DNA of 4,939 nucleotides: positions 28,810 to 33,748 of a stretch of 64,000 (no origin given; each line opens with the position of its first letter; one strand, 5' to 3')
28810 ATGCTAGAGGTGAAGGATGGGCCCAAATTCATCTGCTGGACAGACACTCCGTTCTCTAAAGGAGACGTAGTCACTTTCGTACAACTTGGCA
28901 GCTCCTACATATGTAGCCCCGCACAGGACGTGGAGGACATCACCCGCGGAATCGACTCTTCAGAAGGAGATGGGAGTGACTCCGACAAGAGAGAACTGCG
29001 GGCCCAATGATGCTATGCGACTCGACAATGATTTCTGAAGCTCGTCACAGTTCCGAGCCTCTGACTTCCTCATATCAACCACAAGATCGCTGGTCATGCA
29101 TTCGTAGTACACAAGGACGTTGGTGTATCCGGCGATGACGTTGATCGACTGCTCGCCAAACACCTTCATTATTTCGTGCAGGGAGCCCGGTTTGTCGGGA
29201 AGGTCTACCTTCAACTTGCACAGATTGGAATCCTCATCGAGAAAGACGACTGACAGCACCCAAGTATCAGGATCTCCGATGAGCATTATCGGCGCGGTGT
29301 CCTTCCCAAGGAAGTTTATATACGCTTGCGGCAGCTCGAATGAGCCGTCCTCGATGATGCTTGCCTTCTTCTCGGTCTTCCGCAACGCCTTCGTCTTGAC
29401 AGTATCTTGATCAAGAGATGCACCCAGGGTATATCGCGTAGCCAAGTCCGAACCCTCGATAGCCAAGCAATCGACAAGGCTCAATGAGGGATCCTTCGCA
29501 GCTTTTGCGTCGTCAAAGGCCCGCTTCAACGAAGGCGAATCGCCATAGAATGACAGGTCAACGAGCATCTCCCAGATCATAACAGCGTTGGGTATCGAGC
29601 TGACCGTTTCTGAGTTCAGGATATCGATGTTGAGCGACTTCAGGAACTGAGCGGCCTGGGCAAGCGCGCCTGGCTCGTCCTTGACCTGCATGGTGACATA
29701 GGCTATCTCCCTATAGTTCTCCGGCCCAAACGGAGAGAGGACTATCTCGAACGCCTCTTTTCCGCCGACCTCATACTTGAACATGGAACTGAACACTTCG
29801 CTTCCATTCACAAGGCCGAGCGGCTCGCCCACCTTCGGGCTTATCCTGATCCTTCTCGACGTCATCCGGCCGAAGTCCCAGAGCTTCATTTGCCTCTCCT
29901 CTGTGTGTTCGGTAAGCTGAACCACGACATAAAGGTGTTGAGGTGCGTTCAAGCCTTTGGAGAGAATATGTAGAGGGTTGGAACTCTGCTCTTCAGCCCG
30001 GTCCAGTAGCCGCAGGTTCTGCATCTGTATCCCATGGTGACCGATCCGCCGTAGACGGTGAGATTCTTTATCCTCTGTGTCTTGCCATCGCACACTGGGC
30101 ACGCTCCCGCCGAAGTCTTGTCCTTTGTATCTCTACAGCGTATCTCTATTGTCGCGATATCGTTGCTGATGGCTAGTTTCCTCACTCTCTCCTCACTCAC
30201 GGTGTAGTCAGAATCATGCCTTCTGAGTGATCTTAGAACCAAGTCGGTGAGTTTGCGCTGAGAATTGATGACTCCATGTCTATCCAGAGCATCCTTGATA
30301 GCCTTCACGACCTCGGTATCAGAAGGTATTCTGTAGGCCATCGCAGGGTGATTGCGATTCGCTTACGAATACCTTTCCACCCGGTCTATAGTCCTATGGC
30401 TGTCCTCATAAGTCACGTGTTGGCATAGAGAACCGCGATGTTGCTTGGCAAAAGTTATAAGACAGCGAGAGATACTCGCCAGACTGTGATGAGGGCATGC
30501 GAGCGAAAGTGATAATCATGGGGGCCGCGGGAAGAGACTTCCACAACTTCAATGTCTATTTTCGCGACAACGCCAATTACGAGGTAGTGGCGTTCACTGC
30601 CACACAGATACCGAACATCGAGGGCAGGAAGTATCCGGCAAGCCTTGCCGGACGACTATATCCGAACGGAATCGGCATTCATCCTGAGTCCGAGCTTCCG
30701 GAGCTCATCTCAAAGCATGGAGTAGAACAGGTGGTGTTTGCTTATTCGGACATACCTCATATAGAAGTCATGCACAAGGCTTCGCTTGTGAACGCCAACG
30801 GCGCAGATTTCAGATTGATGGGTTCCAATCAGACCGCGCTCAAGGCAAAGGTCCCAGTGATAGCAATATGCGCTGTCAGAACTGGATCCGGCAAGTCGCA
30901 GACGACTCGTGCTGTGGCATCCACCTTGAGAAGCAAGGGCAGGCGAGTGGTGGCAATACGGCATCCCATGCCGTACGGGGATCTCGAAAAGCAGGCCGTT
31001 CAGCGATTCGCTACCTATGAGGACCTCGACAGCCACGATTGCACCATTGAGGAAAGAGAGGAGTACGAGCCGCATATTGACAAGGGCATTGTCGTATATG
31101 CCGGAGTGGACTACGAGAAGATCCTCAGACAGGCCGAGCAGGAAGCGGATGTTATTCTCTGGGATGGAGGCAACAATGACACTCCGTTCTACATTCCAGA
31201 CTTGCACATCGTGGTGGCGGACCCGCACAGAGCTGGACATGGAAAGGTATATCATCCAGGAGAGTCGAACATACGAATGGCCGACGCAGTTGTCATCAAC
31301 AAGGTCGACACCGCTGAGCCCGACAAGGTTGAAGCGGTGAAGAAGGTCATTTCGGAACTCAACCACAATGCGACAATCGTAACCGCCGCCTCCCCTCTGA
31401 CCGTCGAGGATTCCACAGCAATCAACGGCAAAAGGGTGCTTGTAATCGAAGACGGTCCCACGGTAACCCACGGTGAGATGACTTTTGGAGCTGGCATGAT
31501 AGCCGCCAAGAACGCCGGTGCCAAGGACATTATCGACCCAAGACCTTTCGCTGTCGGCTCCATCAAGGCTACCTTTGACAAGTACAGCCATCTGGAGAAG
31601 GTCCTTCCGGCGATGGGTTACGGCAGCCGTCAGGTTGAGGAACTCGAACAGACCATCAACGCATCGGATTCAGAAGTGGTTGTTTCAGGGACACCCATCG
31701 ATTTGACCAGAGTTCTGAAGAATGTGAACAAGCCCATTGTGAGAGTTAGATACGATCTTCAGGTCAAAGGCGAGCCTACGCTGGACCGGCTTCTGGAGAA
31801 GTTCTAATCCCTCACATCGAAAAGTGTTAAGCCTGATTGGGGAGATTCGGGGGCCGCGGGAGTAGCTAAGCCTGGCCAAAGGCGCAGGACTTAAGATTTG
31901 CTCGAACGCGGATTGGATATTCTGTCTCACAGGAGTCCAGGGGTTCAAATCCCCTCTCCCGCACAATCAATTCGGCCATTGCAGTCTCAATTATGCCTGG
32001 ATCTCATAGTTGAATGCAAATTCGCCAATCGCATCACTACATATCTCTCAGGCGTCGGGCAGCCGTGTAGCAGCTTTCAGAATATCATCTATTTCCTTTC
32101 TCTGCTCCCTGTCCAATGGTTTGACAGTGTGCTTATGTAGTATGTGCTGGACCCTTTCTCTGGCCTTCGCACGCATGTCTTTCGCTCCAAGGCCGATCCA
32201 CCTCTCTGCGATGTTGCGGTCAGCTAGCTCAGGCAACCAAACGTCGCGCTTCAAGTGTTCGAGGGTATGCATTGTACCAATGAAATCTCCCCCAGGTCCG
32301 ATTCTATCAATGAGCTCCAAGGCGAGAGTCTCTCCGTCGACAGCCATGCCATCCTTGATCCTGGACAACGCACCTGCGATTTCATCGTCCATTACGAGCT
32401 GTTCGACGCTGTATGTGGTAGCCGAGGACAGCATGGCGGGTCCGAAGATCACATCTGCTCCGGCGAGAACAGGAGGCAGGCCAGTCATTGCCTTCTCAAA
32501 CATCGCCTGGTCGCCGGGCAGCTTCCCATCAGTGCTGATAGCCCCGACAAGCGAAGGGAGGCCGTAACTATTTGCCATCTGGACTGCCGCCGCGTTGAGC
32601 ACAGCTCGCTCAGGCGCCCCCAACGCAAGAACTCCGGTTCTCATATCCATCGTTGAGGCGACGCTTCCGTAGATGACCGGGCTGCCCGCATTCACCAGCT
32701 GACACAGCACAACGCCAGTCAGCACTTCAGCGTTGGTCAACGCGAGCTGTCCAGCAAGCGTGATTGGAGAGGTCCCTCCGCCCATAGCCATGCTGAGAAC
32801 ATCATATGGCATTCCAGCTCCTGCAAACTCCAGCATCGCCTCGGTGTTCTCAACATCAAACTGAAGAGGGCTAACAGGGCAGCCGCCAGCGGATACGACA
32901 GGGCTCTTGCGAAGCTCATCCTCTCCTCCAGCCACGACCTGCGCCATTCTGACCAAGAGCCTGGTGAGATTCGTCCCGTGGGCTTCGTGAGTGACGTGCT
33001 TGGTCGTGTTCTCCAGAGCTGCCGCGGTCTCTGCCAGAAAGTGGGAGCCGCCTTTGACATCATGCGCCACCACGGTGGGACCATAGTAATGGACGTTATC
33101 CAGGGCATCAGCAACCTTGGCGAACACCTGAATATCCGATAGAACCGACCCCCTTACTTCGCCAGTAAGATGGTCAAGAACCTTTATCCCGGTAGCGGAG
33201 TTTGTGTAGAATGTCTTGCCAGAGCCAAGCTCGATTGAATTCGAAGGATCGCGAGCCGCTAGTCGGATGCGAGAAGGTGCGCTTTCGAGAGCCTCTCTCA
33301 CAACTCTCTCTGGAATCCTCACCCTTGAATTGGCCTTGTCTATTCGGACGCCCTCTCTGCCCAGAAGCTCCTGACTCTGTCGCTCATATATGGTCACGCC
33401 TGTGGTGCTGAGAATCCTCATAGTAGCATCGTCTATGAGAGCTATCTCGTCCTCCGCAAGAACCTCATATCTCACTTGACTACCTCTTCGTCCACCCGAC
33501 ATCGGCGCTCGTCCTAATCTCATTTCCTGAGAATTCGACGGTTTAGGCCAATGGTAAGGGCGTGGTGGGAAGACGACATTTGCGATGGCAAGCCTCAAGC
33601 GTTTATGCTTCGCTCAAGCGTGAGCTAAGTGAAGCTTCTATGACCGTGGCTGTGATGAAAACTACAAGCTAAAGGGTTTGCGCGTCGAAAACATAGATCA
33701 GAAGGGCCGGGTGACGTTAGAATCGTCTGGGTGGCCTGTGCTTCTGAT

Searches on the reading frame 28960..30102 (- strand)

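Call 21: search_protein_families(library=pfam, proteins=[window:28960-30102:-], max_evalue=0.0001)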
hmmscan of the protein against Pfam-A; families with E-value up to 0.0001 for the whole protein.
window:28960-30102:- (380 aa): 2 families
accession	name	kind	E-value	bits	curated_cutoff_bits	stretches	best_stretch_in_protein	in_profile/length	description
PF01842.31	ACT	-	4e-09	36.5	27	0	135-174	2-40/66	ACT domain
PF22190.2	TTHA0829-like_ACT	-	6.3e-06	26.5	27.4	0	136-159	5-28/70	TTHA0829-like ACT domain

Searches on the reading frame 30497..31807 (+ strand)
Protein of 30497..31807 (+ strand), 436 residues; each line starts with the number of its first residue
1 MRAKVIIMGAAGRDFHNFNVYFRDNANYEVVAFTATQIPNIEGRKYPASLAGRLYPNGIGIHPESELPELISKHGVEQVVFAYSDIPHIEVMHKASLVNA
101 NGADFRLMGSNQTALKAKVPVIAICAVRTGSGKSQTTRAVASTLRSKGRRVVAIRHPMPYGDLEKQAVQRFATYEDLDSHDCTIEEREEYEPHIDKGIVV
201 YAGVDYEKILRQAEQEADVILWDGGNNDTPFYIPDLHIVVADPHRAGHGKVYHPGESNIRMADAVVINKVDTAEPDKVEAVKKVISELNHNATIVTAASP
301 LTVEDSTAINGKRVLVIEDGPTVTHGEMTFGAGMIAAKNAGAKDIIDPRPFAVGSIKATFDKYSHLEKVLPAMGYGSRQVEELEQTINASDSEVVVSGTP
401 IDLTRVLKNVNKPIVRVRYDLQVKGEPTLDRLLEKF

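Call 21: search_protein_families(library=pfam, proteins=[window:30497-31807:+], max_evalue=0.0001)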
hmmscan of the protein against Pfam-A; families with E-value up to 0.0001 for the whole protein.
window:30497-31807:+ (436 aa): 1 family
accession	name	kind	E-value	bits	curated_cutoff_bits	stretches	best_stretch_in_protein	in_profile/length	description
PF02492.25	cobW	-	2.6e-05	24.3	20.7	1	235-295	116-179/180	CobW/HypB/UreG, nucleotide-binding domain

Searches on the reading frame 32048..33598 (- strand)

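Call 21: search_protein_families(library=pfam, proteins=[window:32048-33598:-], max_evalue=0.0001)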
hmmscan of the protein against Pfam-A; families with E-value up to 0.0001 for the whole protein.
window:32048-33598:- (516 aa): 1 family
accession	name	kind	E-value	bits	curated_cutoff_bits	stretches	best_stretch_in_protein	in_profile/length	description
PF06253.16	MTTB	-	2.5e-100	336.3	25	1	42-506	29-491/500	Trimethylamine methyltransferase (MTTB)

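Call 54: search_protein_families(library=ncbifam, proteins=[window:32048-33598:-], max_evalue=1e-8)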
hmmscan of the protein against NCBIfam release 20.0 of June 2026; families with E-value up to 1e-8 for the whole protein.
window:32048-33598:- (516 aa): 1 family
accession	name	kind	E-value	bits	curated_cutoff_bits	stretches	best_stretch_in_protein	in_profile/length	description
TIGR02369.2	trimeth_pyl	equivalog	3.3e-157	523.8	525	1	44-510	3-468/469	[trimethylamine--corrinoid protein] Co-methyltransferase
